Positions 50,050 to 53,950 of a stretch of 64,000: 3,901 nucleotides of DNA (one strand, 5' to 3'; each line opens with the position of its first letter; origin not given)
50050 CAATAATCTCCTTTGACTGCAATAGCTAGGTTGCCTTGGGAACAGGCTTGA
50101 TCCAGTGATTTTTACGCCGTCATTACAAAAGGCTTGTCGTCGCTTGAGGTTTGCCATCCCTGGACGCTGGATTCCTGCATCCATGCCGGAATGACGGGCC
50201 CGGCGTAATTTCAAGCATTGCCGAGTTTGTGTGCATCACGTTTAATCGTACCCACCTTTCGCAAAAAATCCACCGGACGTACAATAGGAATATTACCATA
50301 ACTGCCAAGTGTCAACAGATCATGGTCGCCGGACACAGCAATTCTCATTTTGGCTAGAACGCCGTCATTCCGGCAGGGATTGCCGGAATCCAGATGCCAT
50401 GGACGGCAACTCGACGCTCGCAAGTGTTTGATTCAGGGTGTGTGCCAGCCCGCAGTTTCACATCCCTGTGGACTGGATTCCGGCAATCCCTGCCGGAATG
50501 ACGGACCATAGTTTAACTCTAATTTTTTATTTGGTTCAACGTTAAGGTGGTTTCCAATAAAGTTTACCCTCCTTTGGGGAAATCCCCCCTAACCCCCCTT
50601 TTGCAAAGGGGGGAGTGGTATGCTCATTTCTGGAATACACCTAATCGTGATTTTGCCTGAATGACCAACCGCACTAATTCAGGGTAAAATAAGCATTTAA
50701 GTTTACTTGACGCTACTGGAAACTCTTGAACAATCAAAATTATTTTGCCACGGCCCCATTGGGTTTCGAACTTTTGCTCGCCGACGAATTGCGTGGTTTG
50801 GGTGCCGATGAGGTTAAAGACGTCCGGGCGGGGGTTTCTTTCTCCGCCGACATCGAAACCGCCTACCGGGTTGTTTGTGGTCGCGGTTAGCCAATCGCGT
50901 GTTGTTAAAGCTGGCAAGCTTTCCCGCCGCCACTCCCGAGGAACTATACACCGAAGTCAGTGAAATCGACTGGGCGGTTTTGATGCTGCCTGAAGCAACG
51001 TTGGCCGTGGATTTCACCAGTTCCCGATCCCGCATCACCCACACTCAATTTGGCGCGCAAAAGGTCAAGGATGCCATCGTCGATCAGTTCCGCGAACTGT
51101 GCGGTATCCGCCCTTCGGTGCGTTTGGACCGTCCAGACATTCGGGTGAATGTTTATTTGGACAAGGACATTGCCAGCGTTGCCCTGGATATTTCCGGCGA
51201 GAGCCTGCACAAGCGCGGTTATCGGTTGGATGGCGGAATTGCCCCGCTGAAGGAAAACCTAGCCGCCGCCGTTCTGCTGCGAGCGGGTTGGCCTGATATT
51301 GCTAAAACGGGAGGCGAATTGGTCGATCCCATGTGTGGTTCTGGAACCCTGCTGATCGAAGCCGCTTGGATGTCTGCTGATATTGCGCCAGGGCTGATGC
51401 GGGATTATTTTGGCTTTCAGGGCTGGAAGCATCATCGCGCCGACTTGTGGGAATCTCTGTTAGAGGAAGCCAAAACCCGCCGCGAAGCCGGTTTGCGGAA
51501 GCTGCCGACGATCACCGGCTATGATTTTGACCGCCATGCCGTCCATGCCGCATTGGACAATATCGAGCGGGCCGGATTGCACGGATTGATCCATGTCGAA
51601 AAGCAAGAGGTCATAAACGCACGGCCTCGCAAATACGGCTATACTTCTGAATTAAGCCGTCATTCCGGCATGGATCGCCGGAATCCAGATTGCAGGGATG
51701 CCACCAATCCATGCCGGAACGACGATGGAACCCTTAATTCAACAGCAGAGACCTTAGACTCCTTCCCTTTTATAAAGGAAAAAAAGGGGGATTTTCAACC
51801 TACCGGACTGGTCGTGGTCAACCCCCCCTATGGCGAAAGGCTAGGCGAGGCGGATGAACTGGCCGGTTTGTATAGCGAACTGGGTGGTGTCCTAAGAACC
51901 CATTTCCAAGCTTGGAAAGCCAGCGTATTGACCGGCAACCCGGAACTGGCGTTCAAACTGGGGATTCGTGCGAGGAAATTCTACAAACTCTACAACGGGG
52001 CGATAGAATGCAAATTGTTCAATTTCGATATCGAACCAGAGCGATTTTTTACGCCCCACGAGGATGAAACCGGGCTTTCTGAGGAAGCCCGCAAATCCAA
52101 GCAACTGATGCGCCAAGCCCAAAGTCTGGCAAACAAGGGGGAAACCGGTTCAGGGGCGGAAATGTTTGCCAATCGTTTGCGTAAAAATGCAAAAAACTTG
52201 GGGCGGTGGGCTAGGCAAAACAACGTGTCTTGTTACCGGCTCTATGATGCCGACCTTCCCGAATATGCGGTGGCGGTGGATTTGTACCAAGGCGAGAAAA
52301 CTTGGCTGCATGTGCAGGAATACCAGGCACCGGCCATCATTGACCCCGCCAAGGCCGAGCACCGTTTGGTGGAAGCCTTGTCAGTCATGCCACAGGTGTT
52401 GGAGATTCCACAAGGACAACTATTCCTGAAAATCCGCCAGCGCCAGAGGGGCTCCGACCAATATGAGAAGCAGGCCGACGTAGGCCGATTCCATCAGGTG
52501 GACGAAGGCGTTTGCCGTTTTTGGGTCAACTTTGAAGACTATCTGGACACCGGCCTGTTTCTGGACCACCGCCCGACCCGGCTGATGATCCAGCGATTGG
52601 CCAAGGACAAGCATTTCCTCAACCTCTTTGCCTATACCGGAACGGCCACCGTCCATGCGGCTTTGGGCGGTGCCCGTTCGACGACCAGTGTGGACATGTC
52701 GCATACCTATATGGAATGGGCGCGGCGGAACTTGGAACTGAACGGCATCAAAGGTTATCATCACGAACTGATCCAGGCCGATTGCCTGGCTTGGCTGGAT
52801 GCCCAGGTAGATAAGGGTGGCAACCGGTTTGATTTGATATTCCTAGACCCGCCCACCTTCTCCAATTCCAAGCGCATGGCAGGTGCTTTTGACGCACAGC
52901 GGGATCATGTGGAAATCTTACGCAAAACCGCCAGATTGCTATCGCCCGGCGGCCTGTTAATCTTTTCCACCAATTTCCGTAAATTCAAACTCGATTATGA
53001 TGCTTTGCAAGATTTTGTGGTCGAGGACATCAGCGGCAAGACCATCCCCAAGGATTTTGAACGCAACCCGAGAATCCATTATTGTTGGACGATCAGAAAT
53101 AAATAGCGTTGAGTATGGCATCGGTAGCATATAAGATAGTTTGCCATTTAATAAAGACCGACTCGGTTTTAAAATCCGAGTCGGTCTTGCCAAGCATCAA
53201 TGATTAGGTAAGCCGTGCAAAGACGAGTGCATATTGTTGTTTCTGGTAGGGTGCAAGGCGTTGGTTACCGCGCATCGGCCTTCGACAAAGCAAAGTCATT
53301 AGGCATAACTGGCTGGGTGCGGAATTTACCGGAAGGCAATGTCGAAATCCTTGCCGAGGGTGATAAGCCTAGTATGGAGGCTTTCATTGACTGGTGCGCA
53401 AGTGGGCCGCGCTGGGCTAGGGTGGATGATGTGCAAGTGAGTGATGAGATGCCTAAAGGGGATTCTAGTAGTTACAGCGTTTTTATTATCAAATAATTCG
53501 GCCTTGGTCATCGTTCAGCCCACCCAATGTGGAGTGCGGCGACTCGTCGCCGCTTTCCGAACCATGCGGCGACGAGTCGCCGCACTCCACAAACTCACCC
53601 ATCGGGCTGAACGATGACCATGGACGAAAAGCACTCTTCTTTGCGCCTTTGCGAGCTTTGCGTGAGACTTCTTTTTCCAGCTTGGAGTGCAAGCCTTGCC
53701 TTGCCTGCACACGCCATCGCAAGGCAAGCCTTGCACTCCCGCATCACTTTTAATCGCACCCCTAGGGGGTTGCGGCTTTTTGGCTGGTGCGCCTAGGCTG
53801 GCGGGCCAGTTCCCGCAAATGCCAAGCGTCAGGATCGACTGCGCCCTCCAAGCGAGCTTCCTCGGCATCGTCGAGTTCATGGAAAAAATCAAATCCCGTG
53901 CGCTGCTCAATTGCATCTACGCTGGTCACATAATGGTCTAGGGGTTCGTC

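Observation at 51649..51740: MITE-derived insert translated inside the RlmL methyltransferase domain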

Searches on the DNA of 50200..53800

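Call 59: search_rna_families(source=window, start=50200, end=53800, threshold=evalue, max_evalue=1)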
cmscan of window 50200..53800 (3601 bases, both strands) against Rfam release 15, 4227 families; matches with E-value up to 1: 5.
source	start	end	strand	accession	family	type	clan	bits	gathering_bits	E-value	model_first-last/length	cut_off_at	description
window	53528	53591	-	RF03689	mir-5892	Gene; miRNA;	-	29.1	82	0.0062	14-76/90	no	mir-5892 microRNA precursor family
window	50371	50493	-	RF01901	mir-284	Gene; miRNA;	-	28.9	60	0.016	1-98/98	no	mir-284 microRNA precursor family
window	51658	51725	-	RF04231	mir-9191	Gene; miRNA;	-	21.5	100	0.94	1-73/73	no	mir-9191 microRNA precursor family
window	50993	51042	-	RF01120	sR33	Gene; snRNA; snoRNA; CD-box;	-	19.9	37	0.68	1-55/55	no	Small nucleolar RNA sR33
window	52406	52502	-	RF02166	PVT1_3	Gene; lncRNA;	-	16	45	0.58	1-95/95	no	Pvt1 oncogene conserved region 3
